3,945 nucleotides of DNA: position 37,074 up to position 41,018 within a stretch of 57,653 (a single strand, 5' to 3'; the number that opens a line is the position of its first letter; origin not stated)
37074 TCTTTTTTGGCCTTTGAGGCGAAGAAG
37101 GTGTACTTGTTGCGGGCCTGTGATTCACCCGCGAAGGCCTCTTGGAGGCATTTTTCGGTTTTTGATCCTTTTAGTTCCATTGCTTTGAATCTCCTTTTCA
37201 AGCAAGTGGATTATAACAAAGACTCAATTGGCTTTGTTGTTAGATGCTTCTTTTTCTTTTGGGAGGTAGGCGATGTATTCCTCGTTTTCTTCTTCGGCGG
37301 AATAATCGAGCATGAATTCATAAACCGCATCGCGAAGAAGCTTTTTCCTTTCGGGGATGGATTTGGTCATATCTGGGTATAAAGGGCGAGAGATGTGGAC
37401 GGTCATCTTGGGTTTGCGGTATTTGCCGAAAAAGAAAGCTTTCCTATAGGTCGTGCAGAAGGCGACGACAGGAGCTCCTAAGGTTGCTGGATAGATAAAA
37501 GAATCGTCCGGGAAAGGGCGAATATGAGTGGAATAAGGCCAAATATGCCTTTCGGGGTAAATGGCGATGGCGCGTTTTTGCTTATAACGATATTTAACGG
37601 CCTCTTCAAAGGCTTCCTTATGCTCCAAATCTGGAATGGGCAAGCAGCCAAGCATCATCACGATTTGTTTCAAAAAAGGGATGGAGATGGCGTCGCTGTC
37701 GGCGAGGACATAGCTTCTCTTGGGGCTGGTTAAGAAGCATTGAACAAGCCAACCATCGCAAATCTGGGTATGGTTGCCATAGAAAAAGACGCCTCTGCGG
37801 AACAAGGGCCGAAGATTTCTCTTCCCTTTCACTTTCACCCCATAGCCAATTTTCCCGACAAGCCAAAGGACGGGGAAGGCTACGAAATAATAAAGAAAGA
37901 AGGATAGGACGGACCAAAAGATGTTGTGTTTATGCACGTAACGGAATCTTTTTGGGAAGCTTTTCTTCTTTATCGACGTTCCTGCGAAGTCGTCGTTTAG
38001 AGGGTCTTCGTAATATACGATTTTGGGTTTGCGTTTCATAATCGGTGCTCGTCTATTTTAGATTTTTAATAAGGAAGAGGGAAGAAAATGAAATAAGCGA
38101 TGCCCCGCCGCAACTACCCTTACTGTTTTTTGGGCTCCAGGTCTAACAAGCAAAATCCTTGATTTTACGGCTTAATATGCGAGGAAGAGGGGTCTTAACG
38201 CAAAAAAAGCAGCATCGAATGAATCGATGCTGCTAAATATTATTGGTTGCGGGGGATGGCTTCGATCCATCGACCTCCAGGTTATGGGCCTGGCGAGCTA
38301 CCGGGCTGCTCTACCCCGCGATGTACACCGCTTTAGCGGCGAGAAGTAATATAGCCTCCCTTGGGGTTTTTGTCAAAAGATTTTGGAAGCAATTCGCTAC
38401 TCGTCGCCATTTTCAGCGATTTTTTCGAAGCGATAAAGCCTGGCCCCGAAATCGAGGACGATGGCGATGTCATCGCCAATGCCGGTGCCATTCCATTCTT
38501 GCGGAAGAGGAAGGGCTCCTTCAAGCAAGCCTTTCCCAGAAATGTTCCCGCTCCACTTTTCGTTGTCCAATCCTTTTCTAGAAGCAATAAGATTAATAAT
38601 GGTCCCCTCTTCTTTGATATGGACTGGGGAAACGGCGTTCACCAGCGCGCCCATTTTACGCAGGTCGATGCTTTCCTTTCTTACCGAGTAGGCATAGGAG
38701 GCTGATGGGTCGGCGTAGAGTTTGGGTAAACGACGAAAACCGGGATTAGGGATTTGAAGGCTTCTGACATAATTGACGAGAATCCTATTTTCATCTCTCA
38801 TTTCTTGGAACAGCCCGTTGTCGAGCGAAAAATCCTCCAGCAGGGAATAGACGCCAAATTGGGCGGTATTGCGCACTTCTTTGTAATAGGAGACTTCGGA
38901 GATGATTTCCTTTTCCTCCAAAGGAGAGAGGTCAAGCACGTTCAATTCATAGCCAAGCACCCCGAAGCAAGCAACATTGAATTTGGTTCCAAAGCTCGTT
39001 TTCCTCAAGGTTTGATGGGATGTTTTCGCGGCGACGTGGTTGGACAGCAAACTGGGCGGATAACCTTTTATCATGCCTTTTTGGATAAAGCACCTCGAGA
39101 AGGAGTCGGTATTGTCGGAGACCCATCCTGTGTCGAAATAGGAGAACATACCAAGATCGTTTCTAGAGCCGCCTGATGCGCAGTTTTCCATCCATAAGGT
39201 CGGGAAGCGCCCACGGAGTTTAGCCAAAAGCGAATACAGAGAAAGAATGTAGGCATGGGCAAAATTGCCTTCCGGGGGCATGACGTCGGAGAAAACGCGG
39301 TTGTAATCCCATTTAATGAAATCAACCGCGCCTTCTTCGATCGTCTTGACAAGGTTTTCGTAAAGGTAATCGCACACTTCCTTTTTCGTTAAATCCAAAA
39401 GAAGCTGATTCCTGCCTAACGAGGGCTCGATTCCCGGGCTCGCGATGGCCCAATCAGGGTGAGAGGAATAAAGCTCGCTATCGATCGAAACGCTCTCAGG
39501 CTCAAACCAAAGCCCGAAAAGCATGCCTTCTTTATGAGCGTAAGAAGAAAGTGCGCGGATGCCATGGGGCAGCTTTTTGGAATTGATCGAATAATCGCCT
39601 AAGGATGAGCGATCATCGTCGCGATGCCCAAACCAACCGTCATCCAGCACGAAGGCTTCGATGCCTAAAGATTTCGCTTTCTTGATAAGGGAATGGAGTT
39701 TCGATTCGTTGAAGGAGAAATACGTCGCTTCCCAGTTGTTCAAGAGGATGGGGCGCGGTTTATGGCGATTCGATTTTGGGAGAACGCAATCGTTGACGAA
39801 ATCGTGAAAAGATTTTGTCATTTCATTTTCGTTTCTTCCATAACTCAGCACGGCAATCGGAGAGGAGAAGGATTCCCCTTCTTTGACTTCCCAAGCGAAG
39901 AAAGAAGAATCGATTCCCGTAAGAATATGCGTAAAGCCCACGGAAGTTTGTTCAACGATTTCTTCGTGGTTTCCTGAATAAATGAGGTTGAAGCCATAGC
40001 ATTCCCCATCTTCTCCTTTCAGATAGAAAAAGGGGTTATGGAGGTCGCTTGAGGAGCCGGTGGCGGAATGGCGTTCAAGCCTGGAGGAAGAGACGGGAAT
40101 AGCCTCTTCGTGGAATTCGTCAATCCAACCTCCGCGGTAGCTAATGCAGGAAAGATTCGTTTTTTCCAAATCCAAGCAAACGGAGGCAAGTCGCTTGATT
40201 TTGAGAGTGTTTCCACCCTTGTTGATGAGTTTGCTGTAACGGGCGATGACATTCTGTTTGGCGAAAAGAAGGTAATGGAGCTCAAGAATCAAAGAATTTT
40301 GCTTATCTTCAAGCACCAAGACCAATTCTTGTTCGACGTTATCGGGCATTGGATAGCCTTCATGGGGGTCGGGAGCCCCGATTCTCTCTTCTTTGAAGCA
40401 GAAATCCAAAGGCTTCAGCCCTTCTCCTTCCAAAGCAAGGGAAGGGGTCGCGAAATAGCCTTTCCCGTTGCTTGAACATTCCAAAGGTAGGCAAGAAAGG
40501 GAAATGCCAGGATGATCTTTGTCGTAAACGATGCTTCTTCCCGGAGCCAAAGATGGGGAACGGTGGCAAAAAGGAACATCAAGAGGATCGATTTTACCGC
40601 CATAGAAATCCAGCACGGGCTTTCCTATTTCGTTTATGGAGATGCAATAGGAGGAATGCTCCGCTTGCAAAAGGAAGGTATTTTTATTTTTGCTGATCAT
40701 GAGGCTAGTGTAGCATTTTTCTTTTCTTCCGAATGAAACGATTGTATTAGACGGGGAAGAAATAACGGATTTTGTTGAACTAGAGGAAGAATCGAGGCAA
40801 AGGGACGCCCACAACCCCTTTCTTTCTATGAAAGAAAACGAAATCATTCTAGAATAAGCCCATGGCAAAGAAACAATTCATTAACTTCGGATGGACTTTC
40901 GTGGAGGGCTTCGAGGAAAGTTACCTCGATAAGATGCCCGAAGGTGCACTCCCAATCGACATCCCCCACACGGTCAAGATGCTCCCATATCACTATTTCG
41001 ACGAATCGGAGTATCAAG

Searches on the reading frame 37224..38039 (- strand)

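Call 59: search_protein_families(library=pfam, proteins=[window:37224-38039:-], max_evalue=0.0001)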
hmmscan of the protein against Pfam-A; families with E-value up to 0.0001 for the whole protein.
window:37224-38039:- (271 aa): 1 family
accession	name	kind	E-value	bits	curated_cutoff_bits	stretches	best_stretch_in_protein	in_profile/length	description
PF01553.26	Acyltransferase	-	9.2e-09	35.7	23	1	68-193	2-128/132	Acyltransferase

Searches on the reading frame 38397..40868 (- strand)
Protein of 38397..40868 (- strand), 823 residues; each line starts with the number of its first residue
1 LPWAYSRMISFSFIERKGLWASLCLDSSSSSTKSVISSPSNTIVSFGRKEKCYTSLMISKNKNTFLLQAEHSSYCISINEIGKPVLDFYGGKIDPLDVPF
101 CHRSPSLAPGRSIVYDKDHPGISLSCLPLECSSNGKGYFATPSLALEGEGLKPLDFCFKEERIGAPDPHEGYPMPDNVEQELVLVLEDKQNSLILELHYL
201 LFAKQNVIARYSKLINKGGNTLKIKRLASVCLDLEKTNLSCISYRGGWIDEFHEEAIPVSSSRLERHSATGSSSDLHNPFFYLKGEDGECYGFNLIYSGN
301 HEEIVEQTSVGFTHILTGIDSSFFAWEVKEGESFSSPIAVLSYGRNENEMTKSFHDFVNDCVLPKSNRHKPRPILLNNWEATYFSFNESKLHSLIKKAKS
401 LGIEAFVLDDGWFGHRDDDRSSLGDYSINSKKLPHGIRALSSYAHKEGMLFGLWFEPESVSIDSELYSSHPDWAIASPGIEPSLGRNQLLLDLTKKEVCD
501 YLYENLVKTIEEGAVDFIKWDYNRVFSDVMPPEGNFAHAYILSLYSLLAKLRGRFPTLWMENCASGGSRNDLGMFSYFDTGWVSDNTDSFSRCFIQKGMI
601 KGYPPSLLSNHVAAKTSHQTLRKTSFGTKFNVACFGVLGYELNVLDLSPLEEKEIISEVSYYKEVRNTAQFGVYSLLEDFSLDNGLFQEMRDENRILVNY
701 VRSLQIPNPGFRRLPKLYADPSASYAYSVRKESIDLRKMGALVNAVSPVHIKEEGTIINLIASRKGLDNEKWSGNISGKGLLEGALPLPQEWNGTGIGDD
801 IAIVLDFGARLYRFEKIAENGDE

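Call 59: search_protein_families(library=pfam, proteins=[window:38397-40868:-], max_evalue=0.0001)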
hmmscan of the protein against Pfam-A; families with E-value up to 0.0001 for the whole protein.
window:38397-40868:- (823 aa): 2 families
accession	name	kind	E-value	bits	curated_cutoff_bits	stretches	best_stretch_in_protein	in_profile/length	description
PF02065.24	Melibiase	-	4.3e-119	398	27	1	333-672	1-347/347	Melibiase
PF16875.11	Glyco_hydro_36N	-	1.1e-48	166.3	27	1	83-328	2-252/253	Glycosyl hydrolase family 36 N-terminal domain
